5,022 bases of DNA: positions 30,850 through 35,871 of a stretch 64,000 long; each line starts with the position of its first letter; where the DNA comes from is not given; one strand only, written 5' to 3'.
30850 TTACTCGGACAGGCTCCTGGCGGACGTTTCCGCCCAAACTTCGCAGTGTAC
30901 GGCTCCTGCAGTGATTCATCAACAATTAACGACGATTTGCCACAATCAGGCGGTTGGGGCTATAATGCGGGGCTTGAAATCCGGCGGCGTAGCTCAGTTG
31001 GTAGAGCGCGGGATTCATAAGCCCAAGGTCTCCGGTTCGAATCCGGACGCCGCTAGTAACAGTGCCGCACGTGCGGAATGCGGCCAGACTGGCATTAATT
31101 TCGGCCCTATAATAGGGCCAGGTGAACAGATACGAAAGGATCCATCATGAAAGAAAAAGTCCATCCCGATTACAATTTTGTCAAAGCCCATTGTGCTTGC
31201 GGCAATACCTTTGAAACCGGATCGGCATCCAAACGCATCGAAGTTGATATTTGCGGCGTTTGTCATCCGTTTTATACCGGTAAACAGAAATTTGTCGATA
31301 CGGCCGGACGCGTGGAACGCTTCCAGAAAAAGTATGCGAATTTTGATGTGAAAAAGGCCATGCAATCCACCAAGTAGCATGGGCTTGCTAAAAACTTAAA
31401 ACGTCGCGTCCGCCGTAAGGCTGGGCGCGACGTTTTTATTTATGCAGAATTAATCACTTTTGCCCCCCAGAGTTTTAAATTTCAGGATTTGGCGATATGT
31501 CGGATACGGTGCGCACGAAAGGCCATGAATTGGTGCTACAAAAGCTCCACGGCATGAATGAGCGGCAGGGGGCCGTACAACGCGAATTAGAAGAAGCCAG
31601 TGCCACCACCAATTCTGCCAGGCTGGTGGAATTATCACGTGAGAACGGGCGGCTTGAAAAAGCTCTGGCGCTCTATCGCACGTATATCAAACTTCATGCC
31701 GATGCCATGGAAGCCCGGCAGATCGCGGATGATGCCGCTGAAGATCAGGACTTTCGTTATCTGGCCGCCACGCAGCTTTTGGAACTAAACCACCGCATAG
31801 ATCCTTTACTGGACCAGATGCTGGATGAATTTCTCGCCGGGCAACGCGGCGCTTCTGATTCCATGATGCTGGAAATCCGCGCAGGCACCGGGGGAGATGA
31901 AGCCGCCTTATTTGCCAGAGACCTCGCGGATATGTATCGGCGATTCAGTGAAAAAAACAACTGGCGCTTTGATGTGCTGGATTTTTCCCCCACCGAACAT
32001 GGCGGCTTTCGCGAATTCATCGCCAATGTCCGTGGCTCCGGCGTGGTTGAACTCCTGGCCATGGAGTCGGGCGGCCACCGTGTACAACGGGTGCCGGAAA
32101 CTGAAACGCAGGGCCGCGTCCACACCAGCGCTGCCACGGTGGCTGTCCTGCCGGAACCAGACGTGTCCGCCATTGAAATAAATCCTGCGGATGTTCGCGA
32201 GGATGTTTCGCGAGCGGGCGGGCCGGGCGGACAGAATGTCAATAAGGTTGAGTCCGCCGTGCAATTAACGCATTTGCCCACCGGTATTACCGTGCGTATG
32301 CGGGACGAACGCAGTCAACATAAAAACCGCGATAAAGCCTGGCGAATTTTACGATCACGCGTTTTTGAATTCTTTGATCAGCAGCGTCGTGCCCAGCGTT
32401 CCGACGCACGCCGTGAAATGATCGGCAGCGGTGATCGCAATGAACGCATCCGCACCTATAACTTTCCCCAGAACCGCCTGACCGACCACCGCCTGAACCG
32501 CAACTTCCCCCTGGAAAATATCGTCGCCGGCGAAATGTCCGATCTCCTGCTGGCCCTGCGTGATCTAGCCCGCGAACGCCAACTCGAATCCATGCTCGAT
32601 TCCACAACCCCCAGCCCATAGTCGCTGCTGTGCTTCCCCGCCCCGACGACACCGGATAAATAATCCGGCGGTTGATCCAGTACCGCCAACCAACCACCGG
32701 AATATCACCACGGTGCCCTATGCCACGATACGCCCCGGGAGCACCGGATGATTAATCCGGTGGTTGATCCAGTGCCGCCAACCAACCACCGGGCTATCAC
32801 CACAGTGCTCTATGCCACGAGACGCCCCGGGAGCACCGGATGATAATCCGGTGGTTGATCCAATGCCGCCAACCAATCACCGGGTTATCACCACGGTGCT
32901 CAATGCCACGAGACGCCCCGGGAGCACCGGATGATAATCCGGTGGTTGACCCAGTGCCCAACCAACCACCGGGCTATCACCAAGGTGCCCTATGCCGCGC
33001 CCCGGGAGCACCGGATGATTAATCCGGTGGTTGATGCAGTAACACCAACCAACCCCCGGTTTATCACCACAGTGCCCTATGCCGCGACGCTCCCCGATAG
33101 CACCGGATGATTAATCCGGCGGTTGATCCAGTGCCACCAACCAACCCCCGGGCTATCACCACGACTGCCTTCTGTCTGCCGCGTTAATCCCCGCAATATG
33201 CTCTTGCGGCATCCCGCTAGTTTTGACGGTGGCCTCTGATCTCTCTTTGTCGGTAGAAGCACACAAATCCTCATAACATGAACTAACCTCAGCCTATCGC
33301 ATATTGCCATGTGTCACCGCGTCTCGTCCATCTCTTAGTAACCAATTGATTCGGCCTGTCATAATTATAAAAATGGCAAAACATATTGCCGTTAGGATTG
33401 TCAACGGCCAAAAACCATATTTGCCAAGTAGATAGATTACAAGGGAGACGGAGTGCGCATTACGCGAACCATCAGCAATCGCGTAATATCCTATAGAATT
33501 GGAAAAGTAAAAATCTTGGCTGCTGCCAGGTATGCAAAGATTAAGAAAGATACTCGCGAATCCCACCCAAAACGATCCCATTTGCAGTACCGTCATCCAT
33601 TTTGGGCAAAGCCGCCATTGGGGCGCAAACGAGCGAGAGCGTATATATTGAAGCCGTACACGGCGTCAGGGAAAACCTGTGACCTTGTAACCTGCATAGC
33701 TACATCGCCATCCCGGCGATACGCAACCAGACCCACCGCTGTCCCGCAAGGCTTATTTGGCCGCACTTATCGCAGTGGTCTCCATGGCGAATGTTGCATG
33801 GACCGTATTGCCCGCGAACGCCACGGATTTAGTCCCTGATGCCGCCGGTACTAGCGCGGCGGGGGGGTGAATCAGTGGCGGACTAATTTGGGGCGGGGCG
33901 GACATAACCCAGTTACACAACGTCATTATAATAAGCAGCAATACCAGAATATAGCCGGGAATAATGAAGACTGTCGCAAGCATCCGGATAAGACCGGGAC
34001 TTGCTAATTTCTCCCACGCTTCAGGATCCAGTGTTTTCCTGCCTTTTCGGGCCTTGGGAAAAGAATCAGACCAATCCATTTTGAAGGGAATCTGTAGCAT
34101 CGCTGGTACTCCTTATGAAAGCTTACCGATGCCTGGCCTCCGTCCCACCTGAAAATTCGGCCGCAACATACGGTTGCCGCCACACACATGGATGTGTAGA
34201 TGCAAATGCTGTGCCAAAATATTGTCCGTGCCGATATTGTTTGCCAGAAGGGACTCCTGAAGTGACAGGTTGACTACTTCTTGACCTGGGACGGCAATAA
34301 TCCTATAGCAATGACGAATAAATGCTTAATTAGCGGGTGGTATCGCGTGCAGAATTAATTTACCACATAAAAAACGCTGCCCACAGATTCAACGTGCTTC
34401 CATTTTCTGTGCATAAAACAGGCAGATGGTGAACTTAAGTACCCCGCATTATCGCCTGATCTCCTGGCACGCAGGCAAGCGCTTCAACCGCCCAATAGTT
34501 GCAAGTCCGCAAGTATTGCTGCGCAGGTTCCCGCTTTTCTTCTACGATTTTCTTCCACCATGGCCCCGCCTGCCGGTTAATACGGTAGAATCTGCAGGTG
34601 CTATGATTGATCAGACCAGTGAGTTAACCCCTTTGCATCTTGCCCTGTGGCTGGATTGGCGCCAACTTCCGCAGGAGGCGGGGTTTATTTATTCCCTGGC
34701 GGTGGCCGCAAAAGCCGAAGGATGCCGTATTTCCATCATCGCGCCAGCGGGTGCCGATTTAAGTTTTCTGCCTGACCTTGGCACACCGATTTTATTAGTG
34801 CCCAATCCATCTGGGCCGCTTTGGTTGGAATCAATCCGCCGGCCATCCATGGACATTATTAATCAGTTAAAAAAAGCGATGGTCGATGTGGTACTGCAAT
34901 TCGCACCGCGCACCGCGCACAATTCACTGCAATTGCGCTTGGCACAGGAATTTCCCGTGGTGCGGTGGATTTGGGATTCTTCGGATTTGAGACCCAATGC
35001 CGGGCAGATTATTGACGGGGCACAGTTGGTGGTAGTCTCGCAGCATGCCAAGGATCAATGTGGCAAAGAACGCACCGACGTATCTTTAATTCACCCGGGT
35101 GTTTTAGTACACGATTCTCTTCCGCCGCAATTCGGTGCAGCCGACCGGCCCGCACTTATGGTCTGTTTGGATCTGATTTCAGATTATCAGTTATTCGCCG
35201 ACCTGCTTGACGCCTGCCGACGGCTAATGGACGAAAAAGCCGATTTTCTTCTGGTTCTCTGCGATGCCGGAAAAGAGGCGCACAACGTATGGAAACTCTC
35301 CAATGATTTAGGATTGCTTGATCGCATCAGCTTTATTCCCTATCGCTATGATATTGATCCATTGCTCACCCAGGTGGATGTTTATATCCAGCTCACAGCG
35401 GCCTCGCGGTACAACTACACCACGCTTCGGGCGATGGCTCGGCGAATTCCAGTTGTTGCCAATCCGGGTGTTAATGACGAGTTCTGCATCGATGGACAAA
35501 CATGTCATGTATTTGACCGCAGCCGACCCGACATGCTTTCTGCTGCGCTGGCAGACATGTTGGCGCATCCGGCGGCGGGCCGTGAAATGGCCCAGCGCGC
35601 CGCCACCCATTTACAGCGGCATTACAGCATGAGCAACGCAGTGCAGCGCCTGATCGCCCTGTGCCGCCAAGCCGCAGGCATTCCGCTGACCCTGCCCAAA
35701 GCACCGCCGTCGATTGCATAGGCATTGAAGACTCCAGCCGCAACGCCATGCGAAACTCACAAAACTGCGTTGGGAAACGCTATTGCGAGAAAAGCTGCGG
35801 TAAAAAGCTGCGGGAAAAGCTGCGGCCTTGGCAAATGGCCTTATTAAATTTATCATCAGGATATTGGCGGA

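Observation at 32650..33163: Six-unit ~92-bp tandem array of interlocking, mutually exclusive hairpins behind prfA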

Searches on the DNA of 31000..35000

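Call 8: search_rna_families(source=window, start=31000, end=35000, threshold=evalue, max_evalue=1)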
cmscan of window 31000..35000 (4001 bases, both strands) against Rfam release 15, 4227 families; matches with E-value up to 1: 6.
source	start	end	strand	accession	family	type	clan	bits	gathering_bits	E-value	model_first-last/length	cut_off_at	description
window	31000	31055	+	RF00005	tRNA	Gene; tRNA;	CL00001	33.9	29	0.00017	17-71/71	5'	tRNA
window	32867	32951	-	RF03585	mir-3938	Gene; miRNA;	-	26.6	94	0.024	1-88/88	no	mir-3938 microRNA precursor family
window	32859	32958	+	RF00685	mir-36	Gene; miRNA;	CL00088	26.3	48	0.012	1-103/103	no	mir-36 microRNA precursor family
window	32780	32860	-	RF03585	mir-3938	Gene; miRNA;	-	25.7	94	0.041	1-88/88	no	mir-3938 microRNA precursor family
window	31311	31439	+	RF02431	SpF22_sRNA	Gene; sRNA;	-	25.1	55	0.077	1-140/140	no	Streptococcus sRNA SpF22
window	31733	31857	+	RF00223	IRES_Bip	Cis-reg; IRES;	-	12.6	40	0.92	1-263/263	no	bip internal ribosome entry site (IRES)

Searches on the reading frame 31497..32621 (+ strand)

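Call 9: search_protein_families(library=pfam, proteins=[window:31497-32621:+])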
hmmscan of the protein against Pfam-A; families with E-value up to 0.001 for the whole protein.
window:31497-32621:+ (374 aa): 2 families
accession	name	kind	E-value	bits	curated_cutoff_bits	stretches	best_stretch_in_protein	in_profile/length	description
PF03462.23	PCRF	-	3.3e-51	174.3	24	1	21-215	2-194/194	PCRF domain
PF00472.26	RF-1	-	4.4e-39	133.5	35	1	224-332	4-116/116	RF-1 domain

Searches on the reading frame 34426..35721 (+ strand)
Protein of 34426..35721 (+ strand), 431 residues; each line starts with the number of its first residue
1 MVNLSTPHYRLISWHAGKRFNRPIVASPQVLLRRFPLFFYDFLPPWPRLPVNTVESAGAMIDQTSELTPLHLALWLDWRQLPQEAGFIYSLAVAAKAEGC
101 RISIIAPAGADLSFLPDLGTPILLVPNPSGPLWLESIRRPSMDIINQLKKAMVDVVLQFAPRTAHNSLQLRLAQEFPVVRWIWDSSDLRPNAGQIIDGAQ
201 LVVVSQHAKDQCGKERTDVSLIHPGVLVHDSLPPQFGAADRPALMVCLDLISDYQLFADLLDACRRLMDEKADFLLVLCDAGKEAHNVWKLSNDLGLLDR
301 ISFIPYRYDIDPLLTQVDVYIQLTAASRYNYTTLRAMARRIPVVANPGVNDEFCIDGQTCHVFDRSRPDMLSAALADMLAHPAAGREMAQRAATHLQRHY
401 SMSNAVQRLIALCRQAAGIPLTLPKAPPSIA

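Call 9: search_protein_families(library=pfam, proteins=[window:34426-35721:+])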
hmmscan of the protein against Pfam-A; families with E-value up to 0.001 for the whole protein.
window:34426-35721:+ (431 aa): 3 families
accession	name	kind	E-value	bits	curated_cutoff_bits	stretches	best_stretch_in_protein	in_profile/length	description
PF00534.26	Glycos_transf_1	-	9e-12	45.3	26.4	1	236-392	9-169/172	Glycosyl transferases group 1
PF13692.12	Glyco_trans_1_4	-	1.7e-09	38.5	27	1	258-380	18-141/142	Glycosyl transferases group 1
PF13524.12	Glyco_trans_1_2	-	0.00045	20.6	25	1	330-410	64-143/144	Glycosyl transferase-like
